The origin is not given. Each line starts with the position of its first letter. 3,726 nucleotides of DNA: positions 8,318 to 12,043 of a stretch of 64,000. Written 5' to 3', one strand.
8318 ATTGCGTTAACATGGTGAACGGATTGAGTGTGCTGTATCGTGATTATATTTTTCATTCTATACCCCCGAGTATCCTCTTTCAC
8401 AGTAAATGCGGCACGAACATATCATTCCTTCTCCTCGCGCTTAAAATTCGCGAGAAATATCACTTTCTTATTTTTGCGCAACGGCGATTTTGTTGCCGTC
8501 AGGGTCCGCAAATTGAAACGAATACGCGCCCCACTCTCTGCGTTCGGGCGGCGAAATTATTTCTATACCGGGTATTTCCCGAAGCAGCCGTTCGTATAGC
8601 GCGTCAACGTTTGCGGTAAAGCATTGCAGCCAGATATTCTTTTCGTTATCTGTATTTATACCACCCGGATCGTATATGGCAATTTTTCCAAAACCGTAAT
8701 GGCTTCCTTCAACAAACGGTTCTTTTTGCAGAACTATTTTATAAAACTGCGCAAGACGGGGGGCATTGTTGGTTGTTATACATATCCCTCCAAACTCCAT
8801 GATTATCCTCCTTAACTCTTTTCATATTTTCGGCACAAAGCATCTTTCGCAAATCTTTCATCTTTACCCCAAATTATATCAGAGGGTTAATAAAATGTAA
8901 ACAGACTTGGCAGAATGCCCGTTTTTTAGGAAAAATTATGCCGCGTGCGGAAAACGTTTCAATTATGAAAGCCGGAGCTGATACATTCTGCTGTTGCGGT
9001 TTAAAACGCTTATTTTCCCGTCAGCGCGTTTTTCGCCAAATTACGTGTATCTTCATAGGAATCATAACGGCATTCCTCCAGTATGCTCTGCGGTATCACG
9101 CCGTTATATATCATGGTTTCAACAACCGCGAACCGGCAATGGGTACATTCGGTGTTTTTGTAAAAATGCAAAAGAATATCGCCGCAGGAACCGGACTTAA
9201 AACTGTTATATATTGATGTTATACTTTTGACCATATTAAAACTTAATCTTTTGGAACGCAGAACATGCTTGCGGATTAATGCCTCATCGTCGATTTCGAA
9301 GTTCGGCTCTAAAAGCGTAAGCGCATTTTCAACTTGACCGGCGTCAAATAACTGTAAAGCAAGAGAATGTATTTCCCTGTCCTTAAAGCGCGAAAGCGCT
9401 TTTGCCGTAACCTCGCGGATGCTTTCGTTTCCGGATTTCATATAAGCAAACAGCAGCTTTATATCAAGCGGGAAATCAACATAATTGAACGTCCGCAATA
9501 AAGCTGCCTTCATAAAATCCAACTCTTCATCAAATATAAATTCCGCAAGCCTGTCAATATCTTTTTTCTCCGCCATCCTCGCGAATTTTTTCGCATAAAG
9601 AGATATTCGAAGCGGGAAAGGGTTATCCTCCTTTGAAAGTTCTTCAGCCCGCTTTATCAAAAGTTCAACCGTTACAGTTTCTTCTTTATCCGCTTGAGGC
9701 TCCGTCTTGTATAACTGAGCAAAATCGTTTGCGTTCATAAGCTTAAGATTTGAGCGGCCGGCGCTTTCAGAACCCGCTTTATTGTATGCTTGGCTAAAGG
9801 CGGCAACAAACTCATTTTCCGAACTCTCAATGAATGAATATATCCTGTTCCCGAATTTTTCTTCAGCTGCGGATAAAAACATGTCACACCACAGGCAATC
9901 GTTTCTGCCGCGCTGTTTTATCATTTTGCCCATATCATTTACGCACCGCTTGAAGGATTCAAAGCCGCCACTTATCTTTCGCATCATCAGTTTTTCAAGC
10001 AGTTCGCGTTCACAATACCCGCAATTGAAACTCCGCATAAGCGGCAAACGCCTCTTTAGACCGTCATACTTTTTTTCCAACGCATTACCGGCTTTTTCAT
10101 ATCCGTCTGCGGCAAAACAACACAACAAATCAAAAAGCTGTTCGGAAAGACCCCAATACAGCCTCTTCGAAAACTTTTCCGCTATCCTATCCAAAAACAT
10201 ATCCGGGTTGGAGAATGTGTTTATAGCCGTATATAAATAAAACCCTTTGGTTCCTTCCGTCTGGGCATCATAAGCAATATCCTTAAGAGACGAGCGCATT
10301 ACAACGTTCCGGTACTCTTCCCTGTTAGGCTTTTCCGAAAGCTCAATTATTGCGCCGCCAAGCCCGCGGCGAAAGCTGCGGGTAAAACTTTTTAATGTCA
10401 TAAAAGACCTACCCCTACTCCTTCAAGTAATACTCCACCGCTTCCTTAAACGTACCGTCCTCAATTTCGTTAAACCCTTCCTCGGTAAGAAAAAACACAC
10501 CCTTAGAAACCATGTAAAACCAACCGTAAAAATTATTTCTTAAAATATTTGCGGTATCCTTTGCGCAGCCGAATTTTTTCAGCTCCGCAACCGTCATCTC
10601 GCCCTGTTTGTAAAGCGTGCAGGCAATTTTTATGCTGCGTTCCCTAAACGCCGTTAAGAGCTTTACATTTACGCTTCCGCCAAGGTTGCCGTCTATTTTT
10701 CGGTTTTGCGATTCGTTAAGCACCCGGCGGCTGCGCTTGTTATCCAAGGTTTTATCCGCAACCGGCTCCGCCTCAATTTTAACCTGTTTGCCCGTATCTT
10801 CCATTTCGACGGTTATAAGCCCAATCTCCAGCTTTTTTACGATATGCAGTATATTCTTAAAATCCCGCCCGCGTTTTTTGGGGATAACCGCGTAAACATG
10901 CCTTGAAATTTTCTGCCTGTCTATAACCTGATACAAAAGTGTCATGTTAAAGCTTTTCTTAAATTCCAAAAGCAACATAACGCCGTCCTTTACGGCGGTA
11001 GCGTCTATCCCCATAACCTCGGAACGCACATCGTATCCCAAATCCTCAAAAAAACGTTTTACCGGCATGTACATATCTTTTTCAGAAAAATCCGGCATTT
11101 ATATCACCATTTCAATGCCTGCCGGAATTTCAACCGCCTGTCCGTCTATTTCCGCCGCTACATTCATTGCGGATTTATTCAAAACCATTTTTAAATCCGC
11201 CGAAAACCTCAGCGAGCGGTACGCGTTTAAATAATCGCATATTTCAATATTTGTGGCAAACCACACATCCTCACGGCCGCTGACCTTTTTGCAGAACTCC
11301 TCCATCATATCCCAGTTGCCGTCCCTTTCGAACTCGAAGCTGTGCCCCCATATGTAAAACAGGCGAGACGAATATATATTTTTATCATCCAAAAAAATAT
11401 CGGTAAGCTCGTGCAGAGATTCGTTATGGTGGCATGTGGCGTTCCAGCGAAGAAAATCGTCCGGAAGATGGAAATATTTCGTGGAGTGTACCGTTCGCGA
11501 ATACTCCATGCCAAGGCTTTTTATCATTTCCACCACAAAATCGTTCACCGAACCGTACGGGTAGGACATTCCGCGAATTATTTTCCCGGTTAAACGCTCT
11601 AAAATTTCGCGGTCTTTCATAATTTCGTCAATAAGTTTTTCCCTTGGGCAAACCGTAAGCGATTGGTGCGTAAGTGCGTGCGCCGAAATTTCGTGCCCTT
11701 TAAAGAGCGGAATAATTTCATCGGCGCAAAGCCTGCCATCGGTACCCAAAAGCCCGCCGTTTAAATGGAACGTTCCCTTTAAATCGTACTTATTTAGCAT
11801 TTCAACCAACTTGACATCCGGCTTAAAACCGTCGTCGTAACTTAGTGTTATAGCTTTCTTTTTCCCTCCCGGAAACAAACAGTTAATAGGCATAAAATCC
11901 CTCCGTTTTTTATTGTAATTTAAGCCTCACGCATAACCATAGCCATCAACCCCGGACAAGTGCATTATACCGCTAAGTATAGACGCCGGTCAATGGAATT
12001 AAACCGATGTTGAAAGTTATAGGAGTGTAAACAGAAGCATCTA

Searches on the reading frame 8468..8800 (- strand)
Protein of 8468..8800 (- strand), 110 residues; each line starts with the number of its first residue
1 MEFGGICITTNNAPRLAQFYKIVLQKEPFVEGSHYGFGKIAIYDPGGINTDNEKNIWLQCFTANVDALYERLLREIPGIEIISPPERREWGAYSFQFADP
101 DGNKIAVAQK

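Call 40: search_protein_families(library=pfam, proteins=[window:8468-8800:-], max_evalue=0.001)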
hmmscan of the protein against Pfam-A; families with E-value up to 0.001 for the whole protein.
window:8468-8800:- (110 aa): 2 families
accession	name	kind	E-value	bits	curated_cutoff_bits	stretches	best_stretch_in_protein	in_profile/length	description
PF00903.31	Glyoxalase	-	2.6e-08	34.7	20.6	1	7-106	6-120/121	Glyoxalase/Bleomycin resistance protein/Dioxygenase superfamily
PF12681.13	Glyoxalase_2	-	8.5e-08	32.6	30.1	1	52-108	59-114/118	Glyoxalase-like domain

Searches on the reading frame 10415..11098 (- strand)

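Call 40: search_protein_families(library=pfam, proteins=[window:10415-11098:-], max_evalue=0.001)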
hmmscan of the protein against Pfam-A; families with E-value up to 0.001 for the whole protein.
window:10415-11098:- (227 aa): 1 family
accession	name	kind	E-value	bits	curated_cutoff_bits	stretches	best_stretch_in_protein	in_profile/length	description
PF09929.15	DUF2161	-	1.8e-32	112.4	27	1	95-210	1-117/118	Putative PD-(D/E)XK phosphodiesterase (DUF2161)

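Call 80: search_protein_families(library=ncbifam, proteins=[window:10415-11098:-], max_evalue=0.01)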
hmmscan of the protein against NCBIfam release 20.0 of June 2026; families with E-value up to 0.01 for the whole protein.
window:10415-11098:- (227 aa): 0 families

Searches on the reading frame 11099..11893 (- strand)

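Call 40: search_protein_families(library=pfam, proteins=[window:11099-11893:-], max_evalue=0.001)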
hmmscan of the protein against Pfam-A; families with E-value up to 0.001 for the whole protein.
window:11099-11893:- (264 aa): 1 family
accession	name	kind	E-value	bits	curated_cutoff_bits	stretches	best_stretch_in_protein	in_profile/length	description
PF01522.26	Polysacc_deac_1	-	5.3e-21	75.3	23.1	1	11-131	5-123/124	Polysaccharide deacetylase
